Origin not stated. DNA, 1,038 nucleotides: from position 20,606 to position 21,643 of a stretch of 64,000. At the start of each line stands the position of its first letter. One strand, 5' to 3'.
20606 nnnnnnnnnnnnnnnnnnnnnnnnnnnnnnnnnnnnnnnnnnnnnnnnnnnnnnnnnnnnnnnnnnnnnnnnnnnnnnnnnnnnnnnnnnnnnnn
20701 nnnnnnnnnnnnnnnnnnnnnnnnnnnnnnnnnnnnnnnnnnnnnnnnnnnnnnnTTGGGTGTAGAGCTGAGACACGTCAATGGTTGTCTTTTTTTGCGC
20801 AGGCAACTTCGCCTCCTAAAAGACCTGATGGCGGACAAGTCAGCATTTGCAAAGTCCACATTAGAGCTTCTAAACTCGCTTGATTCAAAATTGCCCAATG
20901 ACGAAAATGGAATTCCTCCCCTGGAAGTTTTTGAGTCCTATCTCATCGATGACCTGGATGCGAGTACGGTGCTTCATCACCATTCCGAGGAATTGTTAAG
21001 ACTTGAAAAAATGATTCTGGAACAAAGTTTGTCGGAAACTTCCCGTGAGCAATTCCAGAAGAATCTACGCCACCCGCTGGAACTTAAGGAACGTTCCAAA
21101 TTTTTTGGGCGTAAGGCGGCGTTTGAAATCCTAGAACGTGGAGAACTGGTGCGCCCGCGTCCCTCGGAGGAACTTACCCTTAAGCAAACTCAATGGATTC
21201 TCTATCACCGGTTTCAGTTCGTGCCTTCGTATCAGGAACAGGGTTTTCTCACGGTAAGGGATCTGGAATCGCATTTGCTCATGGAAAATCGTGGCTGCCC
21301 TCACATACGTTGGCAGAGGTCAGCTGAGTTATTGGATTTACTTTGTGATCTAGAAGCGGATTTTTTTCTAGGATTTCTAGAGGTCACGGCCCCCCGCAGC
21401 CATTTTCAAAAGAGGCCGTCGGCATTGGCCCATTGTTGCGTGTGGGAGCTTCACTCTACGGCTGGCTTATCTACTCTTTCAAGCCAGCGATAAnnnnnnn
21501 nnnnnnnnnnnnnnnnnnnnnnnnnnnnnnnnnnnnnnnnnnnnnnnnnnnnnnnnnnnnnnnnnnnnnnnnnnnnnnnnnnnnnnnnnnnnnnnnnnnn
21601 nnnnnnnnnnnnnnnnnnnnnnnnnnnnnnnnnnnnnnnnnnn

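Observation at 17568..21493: Large protein with a catalytically degenerate N6-adenine methyltransferase-like core plus a TaqI-like recognition domain, coupled to a small ORF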

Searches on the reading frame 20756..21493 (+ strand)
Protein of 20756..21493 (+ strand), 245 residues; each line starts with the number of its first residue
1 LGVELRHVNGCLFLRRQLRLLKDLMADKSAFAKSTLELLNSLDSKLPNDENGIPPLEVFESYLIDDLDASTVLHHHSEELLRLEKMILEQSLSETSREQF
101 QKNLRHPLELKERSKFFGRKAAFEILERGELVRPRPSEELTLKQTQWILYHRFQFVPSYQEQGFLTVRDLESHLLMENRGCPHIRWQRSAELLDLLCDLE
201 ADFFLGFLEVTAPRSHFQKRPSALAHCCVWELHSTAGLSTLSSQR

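Call 6: search_protein_families(library=pfam, proteins=[window:20756-21493:+], max_evalue=10)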
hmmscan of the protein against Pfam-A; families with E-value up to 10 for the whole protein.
window:20756-21493:+ (245 aa): 0 families

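Call 7: search_protein_families(library=ncbifam, proteins=[window:20756-21493:+], max_evalue=10)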
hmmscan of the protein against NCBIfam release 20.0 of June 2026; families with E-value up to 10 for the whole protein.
window:20756-21493:+ (245 aa): 0 families

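Call 8: search_protein_families(library=padloc, proteins=[window:20756-21493:+], max_evalue=10)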
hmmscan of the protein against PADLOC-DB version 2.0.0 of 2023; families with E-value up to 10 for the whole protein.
window:20756-21493:+ (245 aa): 0 families

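Call 19: find_homologous_proteins(query=window:20756-21493:+)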
Query window:20756-21493:+ (245 aa): 1 proteins with E <= 0.001 among 796 candidates.
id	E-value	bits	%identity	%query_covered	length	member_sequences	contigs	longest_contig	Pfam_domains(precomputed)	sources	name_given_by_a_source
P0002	1.5e-158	543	100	100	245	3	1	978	-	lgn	-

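Call 23: search_protein_families(library=phrogs, proteins=[window:20828-21493:+], max_evalue=10)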
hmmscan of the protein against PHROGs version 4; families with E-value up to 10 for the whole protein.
window:20828-21493:+ (221 aa): 0 families

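Call 73: search_protein_families(library=pfam, alignment_id=A5, max_evalue=10)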
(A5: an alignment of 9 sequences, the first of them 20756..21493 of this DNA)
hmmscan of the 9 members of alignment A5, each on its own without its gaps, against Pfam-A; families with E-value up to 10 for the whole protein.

A. member 1, window:20756-21493:+ (245 aa): 0 families

B. families by the number of members that match (of 9 scanned): 4 families
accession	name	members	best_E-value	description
PF14196.11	ATC_hydrolase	1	0.00019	L-2-amino-thiazoline-4-carboxylic acid hydrolase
PF02830.23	V4R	1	0.1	V4R domain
PF12851.13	Tet_JBP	1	0.14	Oxygenase domain of the 2OGFeDO superfamily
PF06248.19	Zw10_N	1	0.3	Centromere/kinetochore Zw10 N-terminal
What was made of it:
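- Closest known: V4R / ATC_hydrolase small-molecule-binding domains. Different: The target's own small ORF gives no hit (calls 6, 73) and no structure was predicted for it.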

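Call 74: search_solved_structures(query=A5, max_evalue=10, show_alignments=2)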
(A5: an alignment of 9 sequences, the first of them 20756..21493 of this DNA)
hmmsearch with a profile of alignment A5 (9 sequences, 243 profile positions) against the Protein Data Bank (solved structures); distinct sequences matched with E-value up to 10: 0.
